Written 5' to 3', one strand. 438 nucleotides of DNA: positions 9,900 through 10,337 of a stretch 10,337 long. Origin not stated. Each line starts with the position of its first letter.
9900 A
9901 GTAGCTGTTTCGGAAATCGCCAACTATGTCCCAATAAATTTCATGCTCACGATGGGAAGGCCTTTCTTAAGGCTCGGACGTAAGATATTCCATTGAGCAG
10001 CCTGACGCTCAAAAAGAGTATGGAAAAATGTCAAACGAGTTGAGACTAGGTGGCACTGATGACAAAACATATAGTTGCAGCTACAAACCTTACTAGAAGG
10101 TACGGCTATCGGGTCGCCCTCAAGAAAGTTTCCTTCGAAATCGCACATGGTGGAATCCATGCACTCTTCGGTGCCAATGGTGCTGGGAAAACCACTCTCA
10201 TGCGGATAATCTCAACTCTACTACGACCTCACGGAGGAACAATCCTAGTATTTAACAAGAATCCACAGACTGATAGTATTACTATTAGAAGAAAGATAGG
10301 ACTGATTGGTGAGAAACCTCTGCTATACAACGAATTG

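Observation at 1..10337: Triplicated flavoprotein + CCG Fe-S module cluster joined to a desaturase-like enzyme, a c-type cytochrome and a membrane protein: candidate undescribed membrane redox system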

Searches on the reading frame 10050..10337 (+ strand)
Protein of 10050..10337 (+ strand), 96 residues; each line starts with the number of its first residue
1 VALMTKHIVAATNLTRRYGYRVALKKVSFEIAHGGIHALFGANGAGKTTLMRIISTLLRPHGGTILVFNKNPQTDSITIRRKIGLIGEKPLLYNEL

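Call 4: search_protein_families(library=pfam, proteins=[window:10050-10337:+], max_evalue=0.01)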
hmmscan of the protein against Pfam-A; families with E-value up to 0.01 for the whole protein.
window:10050-10337:+ (96 aa): 11 families
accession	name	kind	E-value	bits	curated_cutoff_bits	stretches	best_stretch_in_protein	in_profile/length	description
PF00005.33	ABC_tran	-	3.5e-15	57.2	25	1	24-95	1-73/137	ABC transporter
PF13555.12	AAA_29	-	7e-06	26.1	27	1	26-70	14-56/61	P-loop containing region of AAA domain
PF13304.12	AAA_21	-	7.9e-06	26.6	27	1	36-77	1-34/304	AAA domain, putative AbiEii toxin, Type IV TA system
PF13514.12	AAA_27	-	0.00028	21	22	1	17-58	10-50/206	AAA domain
PF13604.12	AAA_30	-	0.0006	20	27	1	35-69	19-53/191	AAA domain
PF13476.12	AAA_23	-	0.00098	20.2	27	1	28-56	14-41/201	AAA domain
PF13401.12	AAA_22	-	0.0011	19.8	27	1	33-83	4-54/130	AAA domain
PF04310.18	MukB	-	0.0013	19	23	1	36-87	28-78/226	MukB N-terminal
PF01078.27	Mg_chelatase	-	0.0095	15.8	20.3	0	26-60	12-48/207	Magnesium chelatase, subunit ChlI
PF13166.12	AAA_13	-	0.0098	15.1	36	0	39-57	21-39/713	AAA domain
PF12128.14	DUF3584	-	0.01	13.8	31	0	30-54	13-37/1191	Protein of unknown function (DUF3584)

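Call 5: search_protein_families(library=ncbifam, proteins=[window:10050-10337:+], max_evalue=0.01)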
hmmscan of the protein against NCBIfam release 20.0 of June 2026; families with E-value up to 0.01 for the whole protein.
window:10050-10337:+ (96 aa): 177 families (the best 25 are shown)
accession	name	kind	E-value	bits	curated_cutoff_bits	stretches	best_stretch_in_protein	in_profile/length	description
TIGR03522.1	GldA_ABC_ATP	equivalog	8.8e-19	68.1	402.6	1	10-96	4-90/301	gliding motility-associated ABC transporter ATP-binding subunit GldA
NF033858.1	ABC2_perm_RbbA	equivalog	1.8e-18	65.9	1050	1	7-96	265-354/909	ribosome-associated ATPase/putative transporter RbbA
TIGR01188.1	drrA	subfamily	1.5e-17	63.9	312.45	1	17-96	2-81/302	daunorubicin resistance ABC transporter, ATP-binding protein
TIGR03864.1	PQQ_ABC_ATP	hypoth_equivalog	6.1e-16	58.6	302.25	1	11-89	4-82/236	ABC transporter, ATP-binding subunit, PQQ-dependent alcohol dehydrogenase system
NF047565.1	PSM_export_PmtA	equivalog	2.1e-15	56.8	350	1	21-87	14-80/282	phenol-soluble modulin export ABC transporter ATP-binding protein PmtA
NF007253.0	PRK09700.1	equivalog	5.7e-15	54.9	772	1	4-85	1-84/510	D-allose ABC transporter ATP-binding protein AlsA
TIGR03740.1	galliderm_ABC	subfamily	8.9e-15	55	309.75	1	12-96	4-85/223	lantibiotic protection ABC transporter ATP-binding subunit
NF011967.0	PRK15439.1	equivalog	2.6e-14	52.6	586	1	5-93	8-98/510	autoinducer 2 ABC transporter ATP-binding protein LsrA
NF010062.0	PRK13540.1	equivalog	4.3e-14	52.7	274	1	13-89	6-82/200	cytochrome c biogenesis protein CcmA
TIGR01189.1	ccmA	equivalog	1e-13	51.4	131.6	1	10-93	2-85/198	heme ABC exporter ATP-binding protein CcmA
TIGR04520.1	ECF_ATPase_1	equivalog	2e-13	50.4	315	1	13-90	5-86/269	energy-coupling factor transporter ATPase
NF047930.1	ABC_ATP_B6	equivalog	4.1e-13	48.8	670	1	8-75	2-69/510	putative B6 ABC transporter ATP-binding protein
TIGR00968.1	3a0106s01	subfamily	4.2e-13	49.4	342.75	1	12-89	4-80/237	sulfate ABC transporter ATP-binding protein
NF010061.0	PRK13538.1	equivalog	5.6e-13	48.9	195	1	6-90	3-87/211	cytochrome c biogenesis heme-transporting ATPase CcmA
NF008442.0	PRK11288.1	equivalog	5.8e-13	47.9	689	1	8-73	7-72/504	L-arabinose ABC transporter ATP-binding protein AraG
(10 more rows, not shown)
